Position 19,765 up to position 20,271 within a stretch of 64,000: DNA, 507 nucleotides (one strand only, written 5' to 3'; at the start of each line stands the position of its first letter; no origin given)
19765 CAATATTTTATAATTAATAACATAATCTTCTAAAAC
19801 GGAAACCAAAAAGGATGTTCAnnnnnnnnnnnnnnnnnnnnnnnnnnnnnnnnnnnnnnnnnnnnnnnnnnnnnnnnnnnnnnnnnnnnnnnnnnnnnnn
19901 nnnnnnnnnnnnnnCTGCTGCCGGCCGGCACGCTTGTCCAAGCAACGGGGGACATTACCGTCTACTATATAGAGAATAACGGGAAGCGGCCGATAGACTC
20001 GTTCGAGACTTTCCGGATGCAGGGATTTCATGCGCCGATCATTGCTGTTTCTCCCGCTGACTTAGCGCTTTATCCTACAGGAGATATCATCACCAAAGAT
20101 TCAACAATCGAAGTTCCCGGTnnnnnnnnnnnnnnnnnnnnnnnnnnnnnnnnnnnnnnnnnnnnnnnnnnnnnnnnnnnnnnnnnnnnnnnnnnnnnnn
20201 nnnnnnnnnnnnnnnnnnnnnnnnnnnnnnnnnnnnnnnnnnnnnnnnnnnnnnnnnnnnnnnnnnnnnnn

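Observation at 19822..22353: Secreted fusion of a lysyl-oxidase-like copper domain with a PQQ-dependent sugar dehydrogenase beta-propeller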

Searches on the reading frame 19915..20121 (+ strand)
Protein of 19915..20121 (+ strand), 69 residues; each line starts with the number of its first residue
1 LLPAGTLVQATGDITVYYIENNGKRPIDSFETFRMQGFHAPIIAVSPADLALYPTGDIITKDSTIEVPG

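Call 31: search_protein_families(library=pfam, proteins=[window:19915-20121:+], max_evalue=10)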
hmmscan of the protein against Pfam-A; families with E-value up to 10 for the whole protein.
seq(69 aa): 0 families

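Call 67: search_solved_structures(query=A4, max_evalue=10, show_alignments=3)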
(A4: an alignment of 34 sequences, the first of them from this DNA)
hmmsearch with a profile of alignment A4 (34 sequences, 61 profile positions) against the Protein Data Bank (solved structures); distinct sequences matched with E-value up to 10: 8.
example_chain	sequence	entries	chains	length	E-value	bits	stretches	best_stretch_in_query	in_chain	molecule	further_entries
4cja_A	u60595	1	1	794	3.5e-09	39.4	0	30-47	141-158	BURRH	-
4cj9_A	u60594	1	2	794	3.7e-09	39.4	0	30-47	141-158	BURRH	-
7awz_A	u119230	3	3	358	0.081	15.8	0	11-24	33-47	Scone-E | SconeE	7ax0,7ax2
5xmc_A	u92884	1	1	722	0.35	13.8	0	3-23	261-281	E3 ubiquitin-protein ligase Itchy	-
3hxj_A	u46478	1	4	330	0.54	13.2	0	11-25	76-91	Pyrrolo-quinoline quinone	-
6j1x_B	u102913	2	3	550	0.6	13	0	3-23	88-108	NEDD4-like E3 ubiquitin-protein ligase WWP1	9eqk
1tk7_A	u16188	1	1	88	1.3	12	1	2-22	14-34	CG4244-PB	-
2kxq_A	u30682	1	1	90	1.3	12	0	2-23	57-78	E3 ubiquitin-protein ligase SMURF2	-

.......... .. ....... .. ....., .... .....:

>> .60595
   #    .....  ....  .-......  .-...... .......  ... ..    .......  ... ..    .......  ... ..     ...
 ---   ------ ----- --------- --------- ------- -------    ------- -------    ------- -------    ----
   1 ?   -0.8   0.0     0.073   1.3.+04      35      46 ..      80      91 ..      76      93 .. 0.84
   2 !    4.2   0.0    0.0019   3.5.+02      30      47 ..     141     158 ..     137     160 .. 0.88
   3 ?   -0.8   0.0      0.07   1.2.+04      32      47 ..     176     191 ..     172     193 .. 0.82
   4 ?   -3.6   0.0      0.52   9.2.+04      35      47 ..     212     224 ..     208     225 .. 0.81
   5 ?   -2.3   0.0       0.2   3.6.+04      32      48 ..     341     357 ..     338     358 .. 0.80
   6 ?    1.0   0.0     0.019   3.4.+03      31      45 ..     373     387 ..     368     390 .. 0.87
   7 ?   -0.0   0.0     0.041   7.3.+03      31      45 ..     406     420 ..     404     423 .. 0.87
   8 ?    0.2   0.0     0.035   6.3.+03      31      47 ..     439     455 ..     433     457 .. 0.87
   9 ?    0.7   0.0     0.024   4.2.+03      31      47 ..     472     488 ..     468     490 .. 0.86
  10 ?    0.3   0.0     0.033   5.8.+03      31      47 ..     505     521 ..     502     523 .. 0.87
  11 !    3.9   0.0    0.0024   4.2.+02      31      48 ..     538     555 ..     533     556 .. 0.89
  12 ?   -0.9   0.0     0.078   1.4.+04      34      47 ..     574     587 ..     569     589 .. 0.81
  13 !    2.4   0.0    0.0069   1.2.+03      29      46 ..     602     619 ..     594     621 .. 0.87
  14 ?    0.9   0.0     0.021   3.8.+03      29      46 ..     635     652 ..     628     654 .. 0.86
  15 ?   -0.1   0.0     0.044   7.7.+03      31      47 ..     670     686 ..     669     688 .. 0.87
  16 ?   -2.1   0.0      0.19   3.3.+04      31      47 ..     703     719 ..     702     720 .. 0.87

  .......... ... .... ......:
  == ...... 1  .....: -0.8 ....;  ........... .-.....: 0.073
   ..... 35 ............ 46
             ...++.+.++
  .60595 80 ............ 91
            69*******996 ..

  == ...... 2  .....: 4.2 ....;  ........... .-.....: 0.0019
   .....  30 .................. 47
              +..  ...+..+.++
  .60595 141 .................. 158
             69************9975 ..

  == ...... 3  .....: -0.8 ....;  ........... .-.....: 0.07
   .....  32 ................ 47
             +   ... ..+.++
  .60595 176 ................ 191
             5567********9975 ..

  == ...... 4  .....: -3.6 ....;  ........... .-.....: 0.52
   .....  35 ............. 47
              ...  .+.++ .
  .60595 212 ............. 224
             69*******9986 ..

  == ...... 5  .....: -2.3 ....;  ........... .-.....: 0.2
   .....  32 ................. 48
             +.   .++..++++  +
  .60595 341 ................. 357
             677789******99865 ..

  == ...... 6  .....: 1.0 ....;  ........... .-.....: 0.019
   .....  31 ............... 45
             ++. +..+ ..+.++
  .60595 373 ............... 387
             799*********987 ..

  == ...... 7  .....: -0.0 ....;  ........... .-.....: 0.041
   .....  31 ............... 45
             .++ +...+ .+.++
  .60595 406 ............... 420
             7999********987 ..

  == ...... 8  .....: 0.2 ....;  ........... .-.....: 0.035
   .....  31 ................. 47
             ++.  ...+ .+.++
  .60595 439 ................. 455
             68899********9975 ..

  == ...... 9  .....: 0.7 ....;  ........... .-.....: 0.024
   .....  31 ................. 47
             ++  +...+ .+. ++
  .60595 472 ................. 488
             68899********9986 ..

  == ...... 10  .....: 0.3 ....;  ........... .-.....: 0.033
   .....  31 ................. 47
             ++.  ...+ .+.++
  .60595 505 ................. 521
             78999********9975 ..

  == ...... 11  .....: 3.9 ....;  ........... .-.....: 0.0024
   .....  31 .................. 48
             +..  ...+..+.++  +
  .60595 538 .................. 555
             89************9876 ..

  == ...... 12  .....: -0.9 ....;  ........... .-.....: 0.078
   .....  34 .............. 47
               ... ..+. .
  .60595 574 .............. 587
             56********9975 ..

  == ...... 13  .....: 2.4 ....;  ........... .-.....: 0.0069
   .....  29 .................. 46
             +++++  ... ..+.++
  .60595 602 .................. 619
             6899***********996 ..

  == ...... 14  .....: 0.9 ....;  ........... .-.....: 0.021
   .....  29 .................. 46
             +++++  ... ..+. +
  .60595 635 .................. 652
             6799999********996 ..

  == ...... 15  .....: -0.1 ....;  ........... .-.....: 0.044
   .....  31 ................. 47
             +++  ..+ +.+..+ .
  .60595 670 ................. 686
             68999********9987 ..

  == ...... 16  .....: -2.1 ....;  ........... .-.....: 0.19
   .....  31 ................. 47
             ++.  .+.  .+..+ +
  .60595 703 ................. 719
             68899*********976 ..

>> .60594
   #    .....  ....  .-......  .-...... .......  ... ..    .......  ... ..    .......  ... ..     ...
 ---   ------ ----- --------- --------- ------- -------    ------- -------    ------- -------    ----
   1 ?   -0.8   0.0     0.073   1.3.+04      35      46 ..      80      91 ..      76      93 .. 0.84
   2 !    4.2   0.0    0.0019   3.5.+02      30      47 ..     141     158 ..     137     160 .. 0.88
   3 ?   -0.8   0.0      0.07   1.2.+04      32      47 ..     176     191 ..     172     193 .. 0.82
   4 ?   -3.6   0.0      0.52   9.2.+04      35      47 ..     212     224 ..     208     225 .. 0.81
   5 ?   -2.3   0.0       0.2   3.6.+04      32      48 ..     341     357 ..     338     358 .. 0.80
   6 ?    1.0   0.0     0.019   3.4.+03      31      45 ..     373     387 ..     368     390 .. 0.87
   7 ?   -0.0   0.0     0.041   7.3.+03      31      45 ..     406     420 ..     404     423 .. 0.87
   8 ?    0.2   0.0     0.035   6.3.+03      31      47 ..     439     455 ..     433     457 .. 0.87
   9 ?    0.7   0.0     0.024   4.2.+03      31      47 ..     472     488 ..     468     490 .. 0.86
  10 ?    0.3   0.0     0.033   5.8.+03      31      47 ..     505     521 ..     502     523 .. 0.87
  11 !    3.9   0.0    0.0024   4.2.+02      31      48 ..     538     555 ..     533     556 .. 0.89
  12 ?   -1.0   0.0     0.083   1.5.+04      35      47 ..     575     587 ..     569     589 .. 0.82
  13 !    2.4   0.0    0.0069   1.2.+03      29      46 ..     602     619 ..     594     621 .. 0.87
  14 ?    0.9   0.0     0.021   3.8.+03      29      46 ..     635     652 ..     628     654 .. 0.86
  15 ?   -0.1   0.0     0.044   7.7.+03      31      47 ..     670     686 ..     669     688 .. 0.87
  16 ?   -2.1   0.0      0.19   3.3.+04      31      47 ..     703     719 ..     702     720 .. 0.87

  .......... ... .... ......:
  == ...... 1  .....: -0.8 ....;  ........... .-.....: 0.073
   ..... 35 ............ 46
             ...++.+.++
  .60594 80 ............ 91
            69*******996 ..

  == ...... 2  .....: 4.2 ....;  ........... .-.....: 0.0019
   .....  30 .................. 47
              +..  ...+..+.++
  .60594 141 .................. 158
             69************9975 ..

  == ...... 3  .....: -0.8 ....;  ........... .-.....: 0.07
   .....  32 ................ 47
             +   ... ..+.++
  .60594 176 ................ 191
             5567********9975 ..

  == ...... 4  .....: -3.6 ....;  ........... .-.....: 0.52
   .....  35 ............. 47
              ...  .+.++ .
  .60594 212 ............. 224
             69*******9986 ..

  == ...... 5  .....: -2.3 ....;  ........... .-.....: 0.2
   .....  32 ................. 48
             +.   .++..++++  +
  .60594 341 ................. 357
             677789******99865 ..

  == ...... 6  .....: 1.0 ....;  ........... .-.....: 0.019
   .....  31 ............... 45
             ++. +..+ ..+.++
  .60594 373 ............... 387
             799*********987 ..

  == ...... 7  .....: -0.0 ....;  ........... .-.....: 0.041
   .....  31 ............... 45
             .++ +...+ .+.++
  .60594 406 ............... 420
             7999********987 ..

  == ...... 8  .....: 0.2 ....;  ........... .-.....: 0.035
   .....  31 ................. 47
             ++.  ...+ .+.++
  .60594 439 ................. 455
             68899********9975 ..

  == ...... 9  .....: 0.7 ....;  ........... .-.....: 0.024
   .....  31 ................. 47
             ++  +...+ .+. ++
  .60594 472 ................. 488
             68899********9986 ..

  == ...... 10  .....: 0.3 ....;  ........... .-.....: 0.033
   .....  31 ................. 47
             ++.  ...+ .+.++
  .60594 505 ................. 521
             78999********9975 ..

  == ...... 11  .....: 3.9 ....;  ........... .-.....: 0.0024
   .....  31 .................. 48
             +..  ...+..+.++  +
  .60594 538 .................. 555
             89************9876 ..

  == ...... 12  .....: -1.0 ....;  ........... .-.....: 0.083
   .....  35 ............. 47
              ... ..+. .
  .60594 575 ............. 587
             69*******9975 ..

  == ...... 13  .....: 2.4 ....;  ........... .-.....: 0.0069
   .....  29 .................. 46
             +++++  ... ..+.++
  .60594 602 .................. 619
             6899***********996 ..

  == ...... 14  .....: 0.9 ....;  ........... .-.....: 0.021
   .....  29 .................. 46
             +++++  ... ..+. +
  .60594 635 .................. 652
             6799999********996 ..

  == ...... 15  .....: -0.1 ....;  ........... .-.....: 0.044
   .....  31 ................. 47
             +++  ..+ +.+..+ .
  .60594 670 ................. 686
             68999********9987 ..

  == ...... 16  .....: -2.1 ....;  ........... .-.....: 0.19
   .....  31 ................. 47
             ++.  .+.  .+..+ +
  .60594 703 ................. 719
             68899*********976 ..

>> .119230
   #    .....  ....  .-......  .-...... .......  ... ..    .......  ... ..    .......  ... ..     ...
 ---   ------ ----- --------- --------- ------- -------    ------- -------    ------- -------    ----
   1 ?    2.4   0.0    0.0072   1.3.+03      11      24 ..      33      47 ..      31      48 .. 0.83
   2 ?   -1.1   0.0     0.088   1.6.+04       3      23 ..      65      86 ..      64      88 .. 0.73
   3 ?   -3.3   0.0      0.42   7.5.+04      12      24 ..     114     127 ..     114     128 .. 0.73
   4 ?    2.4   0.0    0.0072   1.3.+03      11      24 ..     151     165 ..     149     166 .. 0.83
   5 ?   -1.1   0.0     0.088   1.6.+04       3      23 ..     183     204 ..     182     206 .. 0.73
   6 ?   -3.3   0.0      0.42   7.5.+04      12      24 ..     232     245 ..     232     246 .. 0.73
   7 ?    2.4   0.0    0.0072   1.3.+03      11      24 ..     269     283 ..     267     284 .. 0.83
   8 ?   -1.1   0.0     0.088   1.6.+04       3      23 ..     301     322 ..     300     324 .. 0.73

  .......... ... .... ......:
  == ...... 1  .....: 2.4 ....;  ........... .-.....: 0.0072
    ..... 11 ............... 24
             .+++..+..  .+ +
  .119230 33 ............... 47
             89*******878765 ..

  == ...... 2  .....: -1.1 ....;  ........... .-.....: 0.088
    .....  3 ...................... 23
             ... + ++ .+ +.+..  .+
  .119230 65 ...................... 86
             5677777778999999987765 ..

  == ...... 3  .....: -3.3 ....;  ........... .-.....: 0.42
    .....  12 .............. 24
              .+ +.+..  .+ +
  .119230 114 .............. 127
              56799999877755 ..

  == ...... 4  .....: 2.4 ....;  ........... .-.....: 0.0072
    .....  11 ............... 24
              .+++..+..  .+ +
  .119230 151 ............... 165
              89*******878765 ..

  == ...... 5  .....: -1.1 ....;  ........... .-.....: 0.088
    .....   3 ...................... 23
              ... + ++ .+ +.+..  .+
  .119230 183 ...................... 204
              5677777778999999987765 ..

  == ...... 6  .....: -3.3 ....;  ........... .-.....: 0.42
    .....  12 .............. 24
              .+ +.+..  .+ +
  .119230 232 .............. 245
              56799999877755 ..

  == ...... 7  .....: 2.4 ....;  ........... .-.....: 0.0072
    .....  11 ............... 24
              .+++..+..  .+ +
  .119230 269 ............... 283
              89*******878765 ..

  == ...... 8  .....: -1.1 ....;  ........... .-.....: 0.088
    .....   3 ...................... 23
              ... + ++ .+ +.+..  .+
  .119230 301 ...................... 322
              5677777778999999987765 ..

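Call 68: find_homologous_proteins(query=A4, max_evalue=0.001)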
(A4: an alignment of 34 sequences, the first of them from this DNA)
Query A4 (34 sequences): 371 candidates shared short words with the query, none scored E <= 0.001.
